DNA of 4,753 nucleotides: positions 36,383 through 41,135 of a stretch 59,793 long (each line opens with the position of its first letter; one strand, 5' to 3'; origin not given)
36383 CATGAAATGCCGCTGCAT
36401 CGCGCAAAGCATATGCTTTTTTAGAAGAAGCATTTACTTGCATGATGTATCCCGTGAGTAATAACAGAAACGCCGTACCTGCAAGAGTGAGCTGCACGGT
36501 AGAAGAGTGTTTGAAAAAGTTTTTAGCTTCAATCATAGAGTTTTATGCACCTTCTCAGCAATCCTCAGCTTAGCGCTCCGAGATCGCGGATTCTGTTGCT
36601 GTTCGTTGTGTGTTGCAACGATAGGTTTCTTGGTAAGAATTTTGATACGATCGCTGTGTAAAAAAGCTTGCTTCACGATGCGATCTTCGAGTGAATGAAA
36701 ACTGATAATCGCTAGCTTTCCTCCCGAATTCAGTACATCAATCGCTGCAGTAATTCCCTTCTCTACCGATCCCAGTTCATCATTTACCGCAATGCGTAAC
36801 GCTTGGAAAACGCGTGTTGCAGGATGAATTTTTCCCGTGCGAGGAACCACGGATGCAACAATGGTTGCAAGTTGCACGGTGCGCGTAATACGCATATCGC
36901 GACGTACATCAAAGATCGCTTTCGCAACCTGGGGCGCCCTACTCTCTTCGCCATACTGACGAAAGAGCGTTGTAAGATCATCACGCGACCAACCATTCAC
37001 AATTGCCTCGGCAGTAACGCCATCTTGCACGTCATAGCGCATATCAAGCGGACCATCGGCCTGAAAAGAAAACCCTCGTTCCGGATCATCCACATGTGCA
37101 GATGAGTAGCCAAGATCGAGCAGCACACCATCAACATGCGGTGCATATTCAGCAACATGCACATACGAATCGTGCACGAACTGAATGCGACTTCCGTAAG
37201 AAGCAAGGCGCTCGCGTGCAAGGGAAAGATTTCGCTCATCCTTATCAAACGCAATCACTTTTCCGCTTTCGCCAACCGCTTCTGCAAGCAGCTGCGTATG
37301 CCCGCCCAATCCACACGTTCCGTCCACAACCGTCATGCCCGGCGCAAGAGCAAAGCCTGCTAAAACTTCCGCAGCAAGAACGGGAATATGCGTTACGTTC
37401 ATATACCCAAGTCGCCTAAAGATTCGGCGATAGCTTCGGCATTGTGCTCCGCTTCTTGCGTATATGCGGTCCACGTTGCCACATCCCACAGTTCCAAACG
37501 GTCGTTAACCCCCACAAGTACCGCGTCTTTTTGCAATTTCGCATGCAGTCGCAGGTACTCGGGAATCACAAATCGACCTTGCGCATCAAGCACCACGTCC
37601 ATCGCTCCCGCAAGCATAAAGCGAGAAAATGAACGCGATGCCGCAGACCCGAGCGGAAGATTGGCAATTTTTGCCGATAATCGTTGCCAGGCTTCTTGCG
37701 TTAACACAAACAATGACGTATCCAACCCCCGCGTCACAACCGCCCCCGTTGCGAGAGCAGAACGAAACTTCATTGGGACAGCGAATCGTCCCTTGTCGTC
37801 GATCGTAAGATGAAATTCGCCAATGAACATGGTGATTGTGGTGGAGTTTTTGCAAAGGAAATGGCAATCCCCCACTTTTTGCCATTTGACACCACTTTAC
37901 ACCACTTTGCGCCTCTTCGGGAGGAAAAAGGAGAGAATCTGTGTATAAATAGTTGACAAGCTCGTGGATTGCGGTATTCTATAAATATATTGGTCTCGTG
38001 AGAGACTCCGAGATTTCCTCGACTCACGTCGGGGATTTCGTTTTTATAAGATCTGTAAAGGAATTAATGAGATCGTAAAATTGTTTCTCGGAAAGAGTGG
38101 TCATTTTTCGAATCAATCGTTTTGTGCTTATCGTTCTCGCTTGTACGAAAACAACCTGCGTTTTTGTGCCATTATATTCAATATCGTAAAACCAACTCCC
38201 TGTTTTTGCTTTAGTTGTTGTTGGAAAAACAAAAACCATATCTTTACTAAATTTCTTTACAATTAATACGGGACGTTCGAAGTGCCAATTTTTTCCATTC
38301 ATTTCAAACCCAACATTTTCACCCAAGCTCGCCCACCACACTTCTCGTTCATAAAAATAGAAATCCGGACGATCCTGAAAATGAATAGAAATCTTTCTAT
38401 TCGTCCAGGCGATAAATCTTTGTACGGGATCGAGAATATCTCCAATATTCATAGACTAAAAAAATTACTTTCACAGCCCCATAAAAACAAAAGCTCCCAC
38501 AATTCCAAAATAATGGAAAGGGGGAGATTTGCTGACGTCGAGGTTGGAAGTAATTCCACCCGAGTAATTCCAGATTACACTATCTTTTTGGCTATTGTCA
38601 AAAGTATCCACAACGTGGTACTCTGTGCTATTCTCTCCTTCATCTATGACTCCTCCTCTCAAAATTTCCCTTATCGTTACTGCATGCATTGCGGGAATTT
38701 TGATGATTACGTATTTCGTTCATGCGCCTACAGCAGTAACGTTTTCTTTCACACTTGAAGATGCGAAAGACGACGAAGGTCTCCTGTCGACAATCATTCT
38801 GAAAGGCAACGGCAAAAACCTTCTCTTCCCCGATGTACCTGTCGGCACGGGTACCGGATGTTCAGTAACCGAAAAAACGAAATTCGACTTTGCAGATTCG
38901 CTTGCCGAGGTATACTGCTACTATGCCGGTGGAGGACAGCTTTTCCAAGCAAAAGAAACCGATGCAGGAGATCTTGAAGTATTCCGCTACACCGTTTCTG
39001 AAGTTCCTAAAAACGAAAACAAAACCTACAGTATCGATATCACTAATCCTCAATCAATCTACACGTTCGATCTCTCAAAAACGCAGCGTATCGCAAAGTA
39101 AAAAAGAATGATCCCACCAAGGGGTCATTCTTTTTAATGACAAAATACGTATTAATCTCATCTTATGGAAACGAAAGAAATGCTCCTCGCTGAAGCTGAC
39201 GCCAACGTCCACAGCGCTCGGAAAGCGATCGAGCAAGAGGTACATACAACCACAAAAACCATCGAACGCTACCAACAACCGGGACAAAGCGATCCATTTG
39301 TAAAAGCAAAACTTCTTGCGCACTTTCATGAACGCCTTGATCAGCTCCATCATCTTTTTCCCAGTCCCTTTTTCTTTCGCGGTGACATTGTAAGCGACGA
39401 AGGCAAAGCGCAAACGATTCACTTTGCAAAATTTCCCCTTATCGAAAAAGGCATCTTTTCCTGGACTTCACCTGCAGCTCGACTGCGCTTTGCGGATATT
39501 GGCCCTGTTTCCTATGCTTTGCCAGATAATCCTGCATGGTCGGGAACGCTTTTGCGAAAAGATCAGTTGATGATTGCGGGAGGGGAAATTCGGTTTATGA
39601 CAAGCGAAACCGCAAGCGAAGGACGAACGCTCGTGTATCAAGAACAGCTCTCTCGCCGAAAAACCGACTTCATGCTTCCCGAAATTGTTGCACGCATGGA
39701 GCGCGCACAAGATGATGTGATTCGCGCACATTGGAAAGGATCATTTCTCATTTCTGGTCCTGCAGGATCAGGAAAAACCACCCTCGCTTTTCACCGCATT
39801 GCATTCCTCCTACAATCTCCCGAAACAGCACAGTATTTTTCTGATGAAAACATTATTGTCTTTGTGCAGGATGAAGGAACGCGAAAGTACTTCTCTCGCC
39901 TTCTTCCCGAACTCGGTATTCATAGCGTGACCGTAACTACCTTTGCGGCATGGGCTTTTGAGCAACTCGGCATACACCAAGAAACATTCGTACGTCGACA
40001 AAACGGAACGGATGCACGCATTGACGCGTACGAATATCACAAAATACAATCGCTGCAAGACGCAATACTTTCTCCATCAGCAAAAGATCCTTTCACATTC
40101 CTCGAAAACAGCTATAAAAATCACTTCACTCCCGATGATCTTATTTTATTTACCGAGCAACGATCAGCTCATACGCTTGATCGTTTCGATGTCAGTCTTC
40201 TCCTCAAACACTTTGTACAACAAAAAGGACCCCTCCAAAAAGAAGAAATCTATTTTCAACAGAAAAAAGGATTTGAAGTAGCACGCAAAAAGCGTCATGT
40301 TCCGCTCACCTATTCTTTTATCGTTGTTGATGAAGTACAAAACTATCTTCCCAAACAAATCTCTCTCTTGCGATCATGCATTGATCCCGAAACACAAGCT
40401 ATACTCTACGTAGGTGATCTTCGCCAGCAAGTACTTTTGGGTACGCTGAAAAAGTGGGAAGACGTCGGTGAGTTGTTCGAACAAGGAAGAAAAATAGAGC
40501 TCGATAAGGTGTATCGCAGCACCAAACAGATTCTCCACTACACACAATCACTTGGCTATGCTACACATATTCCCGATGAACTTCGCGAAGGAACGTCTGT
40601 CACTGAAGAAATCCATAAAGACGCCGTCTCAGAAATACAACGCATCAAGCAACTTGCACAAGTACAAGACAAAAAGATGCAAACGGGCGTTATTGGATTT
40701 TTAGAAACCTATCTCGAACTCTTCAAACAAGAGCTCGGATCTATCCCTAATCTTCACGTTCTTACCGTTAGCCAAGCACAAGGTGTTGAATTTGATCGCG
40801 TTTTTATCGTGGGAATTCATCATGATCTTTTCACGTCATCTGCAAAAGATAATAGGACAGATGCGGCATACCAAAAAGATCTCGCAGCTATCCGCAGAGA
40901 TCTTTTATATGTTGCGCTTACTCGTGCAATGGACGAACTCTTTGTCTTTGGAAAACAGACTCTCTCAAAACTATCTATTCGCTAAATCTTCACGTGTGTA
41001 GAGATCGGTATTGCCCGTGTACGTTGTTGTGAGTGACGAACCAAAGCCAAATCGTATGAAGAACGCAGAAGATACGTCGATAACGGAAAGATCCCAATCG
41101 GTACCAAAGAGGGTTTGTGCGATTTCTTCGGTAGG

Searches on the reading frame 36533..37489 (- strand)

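Call 72: search_protein_families(library=pfam, proteins=[window:36533-37489:-], max_evalue=0.01)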
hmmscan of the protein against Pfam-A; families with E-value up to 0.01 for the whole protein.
window:36533-37489:- (318 aa): 8 families
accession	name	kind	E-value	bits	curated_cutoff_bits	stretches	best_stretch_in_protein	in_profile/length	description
PF01795.25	Methyltransf_5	-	3.4e-94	316.2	27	1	32-313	2-308/309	MraW methylase family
PF13649.12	Methyltransf_25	-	9.4e-08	33.1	27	1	54-124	1-70/97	Methyltransferase domain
PF13847.12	Methyltransf_31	-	1.2e-07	32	27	1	50-104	3-58/145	Methyltransferase domain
PF01209.24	Ubie_methyltran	-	1.1e-06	28.6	20.1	1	49-111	46-109/233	ubiE/COQ5 methyltransferase family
PF01135.25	PCMT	-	5.7e-06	26.7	20.3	1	11-117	34-142/210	Protein-L-isoaspartate(D-aspartate) O-methyltransferase (PCMT)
PF01728.25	FtsJ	-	0.00012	22.5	24.1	1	41-88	11-58/181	FtsJ-like methyltransferase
PF01189.24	Methyltr_RsmB-F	-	0.00042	20.5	27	1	50-130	8-91/199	16S rRNA methyltransferase RsmB/F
PF05175.20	MTS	-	0.0035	17.4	23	0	51-111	32-92/170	Methyltransferase small domain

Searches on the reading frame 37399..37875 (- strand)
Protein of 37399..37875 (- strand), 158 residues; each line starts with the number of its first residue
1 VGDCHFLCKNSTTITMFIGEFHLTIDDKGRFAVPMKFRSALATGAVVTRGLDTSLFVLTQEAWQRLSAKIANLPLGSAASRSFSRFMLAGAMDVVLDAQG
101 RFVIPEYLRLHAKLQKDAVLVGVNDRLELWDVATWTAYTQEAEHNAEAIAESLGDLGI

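Call 72: search_protein_families(library=pfam, proteins=[window:37399-37875:-], max_evalue=0.01)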
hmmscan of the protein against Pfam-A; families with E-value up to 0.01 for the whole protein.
window:37399-37875:- (158 aa): 1 family
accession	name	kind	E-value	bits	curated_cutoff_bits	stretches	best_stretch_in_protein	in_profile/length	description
PF02381.23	MraZ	-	5.8e-33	113.1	23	2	87-151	1-66/72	MraZ protein, putative antitoxin-like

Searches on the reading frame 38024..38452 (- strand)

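Call 72: search_protein_families(library=pfam, proteins=[window:38024-38452:-], max_evalue=0.01)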
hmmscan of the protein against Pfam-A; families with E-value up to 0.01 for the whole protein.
window:38024-38452:- (142 aa): 1 family
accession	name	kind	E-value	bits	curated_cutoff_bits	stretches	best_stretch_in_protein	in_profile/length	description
PF02452.23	PemK_toxin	-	2.2e-09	37.9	23.1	1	36-128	3-101/109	PemK-like, MazF-like toxin of type II toxin-antitoxin system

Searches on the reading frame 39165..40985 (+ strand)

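Call 80: search_protein_families(library=pfam, proteins=[window:39165-40985:+], max_evalue=0.0001)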
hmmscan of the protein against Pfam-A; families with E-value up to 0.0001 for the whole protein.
window:39165-40985:+ (606 aa): 8 families
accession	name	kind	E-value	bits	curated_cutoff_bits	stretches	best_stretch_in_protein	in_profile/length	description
PF13361.12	UvrD_C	-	5.5e-11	42.9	25.6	1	465-594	212-345/350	UvrD-like helicase C-terminal domain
PF13245.12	AAA_19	-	5.8e-09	36.7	25.1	1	190-424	10-131/134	AAA domain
PF13538.12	UvrD_C_2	-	2.5e-07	30.9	27.4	0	530-551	2-23/52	UvrD-like helicase C-terminal domain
PF00580.27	UvrD-helicase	-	2.8e-07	30.9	23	1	180-422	3-251/271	UvrD/REP helicase N-terminal domain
PF01443.25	Viral_helicase1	-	3.7e-07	30.6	21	0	449-594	116-226/228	Viral superfamily 1 RNA helicase core domain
PF13087.12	AAA_12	-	3.8e-06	27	27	0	491-598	96-194/195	AAA domain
PF13401.12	AAA_22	-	1.1e-05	26.2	27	0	191-245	5-53/130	AAA domain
PF02562.22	PhoH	-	1.1e-05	25.4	27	0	380-424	117-160/205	PhoH-like protein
